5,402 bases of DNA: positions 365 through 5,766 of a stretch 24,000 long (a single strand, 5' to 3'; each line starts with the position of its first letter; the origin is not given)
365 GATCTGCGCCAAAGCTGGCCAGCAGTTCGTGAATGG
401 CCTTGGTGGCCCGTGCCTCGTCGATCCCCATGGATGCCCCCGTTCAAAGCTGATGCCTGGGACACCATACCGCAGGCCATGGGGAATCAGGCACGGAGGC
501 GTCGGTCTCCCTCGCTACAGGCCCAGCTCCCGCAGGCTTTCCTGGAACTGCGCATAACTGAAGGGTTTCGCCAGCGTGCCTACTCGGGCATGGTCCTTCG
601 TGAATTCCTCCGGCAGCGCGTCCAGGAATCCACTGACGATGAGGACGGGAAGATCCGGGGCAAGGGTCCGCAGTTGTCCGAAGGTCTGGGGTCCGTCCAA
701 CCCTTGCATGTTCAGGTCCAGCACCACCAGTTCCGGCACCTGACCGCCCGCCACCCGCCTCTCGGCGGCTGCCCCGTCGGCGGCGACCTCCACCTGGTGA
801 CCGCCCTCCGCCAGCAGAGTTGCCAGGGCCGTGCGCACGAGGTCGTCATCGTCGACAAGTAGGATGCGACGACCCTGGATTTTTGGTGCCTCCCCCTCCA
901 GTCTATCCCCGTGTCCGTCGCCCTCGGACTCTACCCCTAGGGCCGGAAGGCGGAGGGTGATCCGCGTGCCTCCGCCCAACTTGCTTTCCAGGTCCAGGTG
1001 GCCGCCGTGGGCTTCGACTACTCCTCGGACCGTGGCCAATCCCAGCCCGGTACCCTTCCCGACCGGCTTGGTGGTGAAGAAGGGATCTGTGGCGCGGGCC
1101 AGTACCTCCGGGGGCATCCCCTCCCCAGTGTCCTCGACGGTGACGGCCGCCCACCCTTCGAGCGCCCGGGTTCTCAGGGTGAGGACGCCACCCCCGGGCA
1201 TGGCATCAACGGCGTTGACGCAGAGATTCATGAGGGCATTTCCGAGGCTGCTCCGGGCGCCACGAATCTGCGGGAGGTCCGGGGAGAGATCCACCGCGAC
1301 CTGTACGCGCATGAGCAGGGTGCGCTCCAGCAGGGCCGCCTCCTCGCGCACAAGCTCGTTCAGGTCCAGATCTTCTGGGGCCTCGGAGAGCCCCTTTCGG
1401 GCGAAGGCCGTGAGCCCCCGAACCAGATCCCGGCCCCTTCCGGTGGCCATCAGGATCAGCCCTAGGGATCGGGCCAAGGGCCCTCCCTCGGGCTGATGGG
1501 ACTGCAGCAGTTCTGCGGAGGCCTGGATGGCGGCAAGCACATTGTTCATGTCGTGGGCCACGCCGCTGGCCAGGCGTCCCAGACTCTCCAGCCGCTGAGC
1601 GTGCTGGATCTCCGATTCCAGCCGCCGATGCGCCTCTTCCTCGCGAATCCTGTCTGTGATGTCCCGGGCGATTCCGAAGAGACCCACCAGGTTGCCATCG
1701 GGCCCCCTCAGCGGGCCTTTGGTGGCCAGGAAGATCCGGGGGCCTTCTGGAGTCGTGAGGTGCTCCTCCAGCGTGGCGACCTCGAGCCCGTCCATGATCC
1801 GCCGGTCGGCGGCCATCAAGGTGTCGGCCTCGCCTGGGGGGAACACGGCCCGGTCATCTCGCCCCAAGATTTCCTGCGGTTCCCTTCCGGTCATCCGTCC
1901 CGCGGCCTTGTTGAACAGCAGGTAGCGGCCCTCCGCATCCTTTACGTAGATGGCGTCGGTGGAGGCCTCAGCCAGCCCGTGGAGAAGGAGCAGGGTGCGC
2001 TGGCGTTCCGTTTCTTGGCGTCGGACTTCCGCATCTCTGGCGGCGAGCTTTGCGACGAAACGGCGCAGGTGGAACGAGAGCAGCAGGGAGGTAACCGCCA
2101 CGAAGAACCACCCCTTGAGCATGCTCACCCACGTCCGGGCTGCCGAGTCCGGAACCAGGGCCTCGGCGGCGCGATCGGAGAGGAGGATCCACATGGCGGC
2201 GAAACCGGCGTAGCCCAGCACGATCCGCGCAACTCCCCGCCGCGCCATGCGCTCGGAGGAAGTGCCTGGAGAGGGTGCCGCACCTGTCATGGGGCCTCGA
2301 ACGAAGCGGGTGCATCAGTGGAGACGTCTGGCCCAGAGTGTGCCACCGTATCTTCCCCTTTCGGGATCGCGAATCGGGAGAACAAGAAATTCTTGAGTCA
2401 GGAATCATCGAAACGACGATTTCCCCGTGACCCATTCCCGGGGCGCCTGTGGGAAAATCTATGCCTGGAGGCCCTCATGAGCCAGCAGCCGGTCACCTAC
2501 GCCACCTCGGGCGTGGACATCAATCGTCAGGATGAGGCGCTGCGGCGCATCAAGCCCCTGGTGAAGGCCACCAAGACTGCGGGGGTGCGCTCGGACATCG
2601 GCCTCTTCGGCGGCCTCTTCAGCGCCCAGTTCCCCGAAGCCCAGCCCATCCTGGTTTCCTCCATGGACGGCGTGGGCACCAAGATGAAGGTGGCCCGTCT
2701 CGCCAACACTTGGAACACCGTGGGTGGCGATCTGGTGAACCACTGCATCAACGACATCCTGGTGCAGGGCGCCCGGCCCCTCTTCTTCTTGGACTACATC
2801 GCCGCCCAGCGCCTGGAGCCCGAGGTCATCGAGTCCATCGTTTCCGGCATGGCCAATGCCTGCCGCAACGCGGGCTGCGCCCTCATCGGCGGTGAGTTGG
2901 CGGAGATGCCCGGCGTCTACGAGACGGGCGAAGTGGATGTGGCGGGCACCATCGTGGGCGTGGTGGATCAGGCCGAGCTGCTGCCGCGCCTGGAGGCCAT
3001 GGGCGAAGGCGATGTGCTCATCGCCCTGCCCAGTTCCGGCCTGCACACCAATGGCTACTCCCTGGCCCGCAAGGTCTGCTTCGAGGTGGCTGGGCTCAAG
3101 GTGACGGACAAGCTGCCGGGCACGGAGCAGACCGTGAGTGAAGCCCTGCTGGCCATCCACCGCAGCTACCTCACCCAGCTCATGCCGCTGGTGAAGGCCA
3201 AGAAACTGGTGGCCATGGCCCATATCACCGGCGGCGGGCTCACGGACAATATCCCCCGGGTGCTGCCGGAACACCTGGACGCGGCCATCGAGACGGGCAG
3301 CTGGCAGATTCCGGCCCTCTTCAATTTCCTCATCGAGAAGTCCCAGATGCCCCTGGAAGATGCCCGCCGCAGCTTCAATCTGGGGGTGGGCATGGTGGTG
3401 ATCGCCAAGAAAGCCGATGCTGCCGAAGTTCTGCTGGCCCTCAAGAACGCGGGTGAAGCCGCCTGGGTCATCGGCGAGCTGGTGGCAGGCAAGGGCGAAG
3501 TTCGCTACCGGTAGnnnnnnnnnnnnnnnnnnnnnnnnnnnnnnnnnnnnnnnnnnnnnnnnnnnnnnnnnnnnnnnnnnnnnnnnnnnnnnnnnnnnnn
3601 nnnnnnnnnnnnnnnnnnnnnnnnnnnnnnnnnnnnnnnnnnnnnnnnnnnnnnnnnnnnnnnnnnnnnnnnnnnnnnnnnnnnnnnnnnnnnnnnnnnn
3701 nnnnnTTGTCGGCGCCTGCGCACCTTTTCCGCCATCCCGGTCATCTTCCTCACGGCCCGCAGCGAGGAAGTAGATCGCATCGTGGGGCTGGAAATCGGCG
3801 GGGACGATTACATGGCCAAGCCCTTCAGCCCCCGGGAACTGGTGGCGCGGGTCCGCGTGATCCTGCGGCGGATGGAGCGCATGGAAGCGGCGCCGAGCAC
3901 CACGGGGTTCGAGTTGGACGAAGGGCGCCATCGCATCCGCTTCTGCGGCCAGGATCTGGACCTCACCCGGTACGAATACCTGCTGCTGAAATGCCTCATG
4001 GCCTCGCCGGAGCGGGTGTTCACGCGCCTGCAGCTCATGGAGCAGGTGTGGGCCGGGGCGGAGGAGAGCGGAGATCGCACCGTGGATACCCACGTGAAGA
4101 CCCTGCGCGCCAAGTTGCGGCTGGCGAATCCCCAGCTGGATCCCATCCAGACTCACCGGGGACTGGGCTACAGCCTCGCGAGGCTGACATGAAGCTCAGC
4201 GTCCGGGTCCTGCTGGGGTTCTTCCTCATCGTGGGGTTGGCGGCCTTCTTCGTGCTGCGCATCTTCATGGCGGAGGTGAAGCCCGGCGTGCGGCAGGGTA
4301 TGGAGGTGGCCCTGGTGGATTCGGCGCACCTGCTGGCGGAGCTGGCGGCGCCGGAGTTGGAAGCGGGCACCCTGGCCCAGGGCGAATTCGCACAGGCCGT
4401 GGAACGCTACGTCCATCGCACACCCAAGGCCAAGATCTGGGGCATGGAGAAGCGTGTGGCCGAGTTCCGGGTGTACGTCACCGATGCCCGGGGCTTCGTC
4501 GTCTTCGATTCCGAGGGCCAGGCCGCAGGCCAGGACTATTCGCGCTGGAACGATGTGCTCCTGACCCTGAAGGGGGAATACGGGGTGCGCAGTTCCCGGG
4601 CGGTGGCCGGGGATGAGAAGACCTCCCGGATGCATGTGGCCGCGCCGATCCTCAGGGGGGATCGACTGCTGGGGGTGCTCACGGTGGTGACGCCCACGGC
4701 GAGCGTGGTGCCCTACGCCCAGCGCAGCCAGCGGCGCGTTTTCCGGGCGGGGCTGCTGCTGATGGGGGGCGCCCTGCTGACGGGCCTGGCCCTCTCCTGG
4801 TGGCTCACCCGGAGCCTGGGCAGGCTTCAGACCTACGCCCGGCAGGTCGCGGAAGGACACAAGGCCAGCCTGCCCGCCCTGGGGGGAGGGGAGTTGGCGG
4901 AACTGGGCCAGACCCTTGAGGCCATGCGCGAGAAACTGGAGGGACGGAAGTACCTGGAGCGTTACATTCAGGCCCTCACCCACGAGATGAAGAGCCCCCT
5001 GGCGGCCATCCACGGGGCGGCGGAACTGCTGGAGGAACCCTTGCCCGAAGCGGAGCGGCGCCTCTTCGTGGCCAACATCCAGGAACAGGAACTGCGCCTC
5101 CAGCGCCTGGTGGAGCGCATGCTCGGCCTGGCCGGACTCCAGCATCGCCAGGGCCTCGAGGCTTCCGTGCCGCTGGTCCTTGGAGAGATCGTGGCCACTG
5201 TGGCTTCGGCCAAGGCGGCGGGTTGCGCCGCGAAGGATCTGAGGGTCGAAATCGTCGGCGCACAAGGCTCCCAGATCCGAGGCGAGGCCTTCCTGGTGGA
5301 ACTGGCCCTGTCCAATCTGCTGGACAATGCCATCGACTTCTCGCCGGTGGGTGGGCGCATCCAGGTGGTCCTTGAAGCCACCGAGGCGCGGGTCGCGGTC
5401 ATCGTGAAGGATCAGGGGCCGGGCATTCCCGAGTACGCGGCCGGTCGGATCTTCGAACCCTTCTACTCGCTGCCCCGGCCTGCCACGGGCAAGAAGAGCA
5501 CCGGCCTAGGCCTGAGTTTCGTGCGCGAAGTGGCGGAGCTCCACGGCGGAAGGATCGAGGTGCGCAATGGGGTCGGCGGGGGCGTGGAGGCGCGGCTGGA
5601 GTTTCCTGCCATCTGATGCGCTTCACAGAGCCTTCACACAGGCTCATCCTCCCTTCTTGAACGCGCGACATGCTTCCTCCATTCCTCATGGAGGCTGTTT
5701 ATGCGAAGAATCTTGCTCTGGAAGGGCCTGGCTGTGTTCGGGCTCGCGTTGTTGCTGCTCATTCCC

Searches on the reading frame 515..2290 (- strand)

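Call 52: search_protein_families(library=pfam, proteins=[window:515-2290:-], max_evalue=0.00001)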
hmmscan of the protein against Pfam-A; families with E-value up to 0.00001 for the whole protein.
window:515-2290:- (591 aa): 7 families
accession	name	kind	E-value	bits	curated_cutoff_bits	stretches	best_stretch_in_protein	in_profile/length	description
PF08448.16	PAS_4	-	4.1e-25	88.6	23.1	1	108-215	2-109/110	PAS fold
PF02518.31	HATPase_c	-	7e-25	88.1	26.4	1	347-450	4-109/111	Histidine kinase-, DNA gyrase B-, and HSP90-like ATPase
PF00072.30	Response_reg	-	1.3e-17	64.4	30.2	1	476-586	1-110/111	Response regulator receiver domain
PF13426.13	PAS_9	-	6.5e-12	46.1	27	1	112-213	2-103/103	PAS domain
PF00989.32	PAS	-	2.2e-11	44.2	22.6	1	104-211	4-113/113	PAS fold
PF06490.17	FleQ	-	6.3e-08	33.3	22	1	475-587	1-104/108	Flagellar regulatory protein FleQ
PF00512.31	HisKA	-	1.2e-06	28.9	26.9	1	237-299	2-63/66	His Kinase A (phospho-acceptor) domain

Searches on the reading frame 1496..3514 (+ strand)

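Call 52: search_protein_families(library=pfam, proteins=[window:1496-3514:+], max_evalue=0.00001)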
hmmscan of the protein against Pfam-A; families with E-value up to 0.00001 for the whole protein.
window:1496-3514:+ (672 aa): 2 families
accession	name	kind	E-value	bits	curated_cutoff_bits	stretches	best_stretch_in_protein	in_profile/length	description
PF02769.27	AIRS_C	-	1.2e-25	91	23.1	1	504-668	2-151/156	AIR synthase related protein, C-terminal domain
PF00586.29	AIRS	-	1.2e-23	84.1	24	1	386-490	15-112/112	AIR synthase related protein, N-terminal domain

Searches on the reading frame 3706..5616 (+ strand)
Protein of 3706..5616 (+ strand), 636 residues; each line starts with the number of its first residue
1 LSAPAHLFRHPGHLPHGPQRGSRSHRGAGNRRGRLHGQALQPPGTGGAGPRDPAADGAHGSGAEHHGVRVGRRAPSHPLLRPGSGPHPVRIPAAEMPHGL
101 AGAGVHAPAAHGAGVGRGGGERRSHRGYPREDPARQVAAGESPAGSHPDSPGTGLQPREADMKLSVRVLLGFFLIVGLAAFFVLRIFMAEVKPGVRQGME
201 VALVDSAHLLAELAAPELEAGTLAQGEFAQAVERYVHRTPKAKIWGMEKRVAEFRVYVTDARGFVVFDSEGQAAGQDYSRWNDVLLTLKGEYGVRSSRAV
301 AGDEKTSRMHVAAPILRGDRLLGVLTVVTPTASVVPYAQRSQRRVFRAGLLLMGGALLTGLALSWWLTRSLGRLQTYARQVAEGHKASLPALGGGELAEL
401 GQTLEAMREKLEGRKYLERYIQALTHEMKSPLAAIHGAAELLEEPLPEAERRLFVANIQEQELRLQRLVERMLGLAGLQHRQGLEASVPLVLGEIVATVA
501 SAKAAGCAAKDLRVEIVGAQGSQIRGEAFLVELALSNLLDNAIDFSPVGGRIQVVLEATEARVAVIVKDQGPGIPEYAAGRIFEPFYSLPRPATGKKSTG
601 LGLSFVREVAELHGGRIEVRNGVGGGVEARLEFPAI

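Call 52: search_protein_families(library=pfam, proteins=[window:3706-5616:+], max_evalue=0.00001)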
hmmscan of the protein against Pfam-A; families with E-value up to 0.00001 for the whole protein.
window:3706-5616:+ (636 aa): 3 families
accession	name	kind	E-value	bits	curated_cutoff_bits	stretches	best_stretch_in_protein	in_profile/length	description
PF02518.31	HATPase_c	-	2e-24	86.6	26.4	1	531-634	6-108/111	Histidine kinase-, DNA gyrase B-, and HSP90-like ATPase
PF00512.31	HisKA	-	8.1e-12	45.5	26.9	1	418-476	3-61/66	His Kinase A (phospho-acceptor) domain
PF00672.30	HAMP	-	4.2e-09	37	25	1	363-412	2-52/53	HAMP domain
